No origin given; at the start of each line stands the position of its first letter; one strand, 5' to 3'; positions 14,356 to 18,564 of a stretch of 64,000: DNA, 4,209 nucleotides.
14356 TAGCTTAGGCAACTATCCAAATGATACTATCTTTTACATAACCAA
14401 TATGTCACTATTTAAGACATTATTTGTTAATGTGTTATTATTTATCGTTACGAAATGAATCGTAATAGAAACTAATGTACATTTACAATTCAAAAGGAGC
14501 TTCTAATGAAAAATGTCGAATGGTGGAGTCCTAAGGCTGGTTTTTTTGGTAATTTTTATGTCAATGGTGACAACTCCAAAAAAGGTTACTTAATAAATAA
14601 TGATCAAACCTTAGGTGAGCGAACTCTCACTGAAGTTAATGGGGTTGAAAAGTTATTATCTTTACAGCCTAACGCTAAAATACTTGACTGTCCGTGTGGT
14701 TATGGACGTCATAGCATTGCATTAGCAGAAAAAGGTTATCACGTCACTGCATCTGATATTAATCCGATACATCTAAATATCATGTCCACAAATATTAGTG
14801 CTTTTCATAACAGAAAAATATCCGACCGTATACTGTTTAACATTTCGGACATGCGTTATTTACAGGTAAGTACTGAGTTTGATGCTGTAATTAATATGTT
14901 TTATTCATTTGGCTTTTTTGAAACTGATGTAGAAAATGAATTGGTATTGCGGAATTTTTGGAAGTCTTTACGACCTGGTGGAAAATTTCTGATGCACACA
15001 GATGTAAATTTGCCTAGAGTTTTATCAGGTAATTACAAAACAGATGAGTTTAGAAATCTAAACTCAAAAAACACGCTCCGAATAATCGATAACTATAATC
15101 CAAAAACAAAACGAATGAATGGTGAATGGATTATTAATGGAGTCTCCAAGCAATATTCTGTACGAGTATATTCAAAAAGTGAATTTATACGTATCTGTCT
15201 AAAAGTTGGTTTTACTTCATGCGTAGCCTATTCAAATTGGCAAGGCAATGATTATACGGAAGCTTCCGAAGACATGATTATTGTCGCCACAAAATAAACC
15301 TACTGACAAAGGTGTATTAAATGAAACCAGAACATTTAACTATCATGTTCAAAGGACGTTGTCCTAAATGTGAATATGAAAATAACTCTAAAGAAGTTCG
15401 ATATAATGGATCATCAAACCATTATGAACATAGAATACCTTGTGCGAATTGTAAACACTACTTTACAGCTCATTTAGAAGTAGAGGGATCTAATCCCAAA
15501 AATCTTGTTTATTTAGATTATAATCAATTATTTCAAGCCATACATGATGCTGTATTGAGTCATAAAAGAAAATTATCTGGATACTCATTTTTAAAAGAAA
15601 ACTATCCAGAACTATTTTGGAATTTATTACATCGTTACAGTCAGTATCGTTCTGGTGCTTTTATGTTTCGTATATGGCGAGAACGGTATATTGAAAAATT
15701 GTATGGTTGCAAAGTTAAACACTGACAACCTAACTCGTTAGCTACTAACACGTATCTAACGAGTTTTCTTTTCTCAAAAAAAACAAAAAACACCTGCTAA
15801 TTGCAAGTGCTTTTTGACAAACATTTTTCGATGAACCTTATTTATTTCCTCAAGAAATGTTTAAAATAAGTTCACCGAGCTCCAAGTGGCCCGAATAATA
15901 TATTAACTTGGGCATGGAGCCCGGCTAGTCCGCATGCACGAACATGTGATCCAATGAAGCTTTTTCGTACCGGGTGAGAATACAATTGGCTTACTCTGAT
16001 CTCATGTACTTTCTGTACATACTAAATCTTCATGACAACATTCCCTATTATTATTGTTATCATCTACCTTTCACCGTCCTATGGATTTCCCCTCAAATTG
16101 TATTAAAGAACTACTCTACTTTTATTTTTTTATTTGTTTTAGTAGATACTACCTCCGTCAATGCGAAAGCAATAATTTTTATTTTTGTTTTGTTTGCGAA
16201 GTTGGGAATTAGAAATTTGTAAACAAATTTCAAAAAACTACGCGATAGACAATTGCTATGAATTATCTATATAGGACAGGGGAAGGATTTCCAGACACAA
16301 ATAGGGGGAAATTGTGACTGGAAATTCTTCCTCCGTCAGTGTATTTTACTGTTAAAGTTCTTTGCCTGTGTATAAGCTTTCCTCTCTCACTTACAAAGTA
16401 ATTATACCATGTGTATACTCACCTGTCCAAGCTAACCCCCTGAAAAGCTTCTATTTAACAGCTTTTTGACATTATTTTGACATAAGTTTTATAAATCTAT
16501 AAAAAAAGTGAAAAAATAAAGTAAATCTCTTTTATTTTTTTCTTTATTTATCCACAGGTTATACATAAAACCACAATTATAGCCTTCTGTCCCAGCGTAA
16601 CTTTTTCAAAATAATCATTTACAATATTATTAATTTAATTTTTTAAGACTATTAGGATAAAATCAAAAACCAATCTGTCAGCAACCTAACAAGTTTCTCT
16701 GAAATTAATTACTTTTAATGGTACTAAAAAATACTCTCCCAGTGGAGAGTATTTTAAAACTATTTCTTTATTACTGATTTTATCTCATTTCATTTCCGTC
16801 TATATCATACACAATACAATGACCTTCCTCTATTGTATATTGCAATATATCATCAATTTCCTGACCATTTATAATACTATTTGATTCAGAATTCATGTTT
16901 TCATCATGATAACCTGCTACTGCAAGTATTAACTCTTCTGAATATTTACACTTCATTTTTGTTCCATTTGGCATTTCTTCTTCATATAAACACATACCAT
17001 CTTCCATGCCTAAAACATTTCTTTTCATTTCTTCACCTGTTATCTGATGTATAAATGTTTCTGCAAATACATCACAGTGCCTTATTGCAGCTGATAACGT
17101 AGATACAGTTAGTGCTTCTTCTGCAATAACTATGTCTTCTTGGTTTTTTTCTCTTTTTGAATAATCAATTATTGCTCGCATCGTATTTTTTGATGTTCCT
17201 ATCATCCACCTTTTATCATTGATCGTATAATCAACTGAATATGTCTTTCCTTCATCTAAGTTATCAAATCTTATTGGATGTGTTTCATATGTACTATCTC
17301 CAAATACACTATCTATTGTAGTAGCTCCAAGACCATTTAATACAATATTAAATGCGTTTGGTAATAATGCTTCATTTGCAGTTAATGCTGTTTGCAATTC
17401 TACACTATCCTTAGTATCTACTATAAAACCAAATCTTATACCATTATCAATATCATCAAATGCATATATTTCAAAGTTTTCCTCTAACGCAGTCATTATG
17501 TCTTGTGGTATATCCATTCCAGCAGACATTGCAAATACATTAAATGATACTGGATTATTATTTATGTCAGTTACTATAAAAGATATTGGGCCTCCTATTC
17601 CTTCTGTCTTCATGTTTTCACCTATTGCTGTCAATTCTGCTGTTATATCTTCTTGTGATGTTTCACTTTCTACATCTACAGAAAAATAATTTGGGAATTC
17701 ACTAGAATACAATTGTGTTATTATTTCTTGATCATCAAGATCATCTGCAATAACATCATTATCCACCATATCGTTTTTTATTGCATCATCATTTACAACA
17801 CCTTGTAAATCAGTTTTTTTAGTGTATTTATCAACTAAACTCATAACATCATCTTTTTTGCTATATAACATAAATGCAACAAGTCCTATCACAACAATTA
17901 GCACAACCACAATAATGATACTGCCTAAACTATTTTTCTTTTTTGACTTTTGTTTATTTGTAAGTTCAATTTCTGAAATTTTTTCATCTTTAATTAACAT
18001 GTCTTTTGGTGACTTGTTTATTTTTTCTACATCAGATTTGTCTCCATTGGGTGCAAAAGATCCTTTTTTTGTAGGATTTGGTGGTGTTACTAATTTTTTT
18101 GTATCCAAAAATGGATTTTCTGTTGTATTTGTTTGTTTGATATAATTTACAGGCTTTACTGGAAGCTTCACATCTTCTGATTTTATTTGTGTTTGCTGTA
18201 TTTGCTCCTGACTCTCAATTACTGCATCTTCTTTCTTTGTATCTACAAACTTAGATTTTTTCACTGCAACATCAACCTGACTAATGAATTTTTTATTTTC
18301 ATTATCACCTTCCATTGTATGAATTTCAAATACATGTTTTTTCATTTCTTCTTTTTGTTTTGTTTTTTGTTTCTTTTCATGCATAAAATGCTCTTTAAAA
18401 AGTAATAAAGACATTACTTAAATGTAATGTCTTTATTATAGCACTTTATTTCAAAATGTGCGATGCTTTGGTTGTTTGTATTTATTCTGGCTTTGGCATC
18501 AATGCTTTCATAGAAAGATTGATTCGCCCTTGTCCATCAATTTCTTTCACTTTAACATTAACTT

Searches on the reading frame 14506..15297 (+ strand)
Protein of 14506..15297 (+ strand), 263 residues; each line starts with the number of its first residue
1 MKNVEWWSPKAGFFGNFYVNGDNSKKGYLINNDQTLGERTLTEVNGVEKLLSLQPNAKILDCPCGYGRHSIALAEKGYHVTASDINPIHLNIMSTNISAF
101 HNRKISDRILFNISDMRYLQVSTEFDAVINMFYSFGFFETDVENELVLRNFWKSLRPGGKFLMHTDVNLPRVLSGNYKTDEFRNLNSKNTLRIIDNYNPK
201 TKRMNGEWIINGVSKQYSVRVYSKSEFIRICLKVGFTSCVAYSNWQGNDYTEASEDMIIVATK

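Call 10: search_protein_families(library=pfam, proteins=[window:14506-15297:+])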
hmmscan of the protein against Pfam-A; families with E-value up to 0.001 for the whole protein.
window:14506-15297:+ (263 aa): 9 families
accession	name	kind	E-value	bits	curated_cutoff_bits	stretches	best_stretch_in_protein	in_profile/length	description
PF13649.12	Methyltransf_25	-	3.9e-11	43.9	27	1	59-159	1-97/97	Methyltransferase domain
PF13847.12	Methyltransf_31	-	4.9e-08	33.2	27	1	55-173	3-119/145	Methyltransferase domain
PF03848.20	TehB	-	1.9e-07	31.2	20.4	1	49-163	25-132/193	Tellurite resistance protein TehB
PF08241.18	Methyltransf_11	-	2.9e-07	31.5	21.2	1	60-162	1-94/95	Methyltransferase domain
PF08242.18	Methyltransf_12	-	3.4e-06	28.1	30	1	60-161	1-98/98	Methyltransferase domain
PF13489.12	Methyltransf_23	-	7.5e-06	26.2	27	1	50-168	16-120/164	Methyltransferase domain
PF02353.26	CMAS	-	5.8e-05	23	27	1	31-167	38-168/273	Mycolic acid cyclopropane synthetase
PF09445.16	Methyltransf_15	-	0.00022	21.3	22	1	58-124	3-66/165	RNA cap guanine-N2 methyltransferase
PF02475.24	TRM5-TYW2_MTfase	-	0.00079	19.9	28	0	54-130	35-110/164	TRM5/TYW2 methyltransferase domain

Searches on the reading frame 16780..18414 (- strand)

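Call 10: search_protein_families(library=pfam, proteins=[window:16780-18414:-])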
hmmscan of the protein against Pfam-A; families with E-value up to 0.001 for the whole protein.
window:16780-18414:- (544 aa): 1 family
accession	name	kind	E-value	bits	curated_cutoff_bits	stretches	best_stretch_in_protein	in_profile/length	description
PF13131.11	DUF3951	-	0.00034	21.2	26.3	1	161-191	4-34/52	Protein of unknown function (DUF3951)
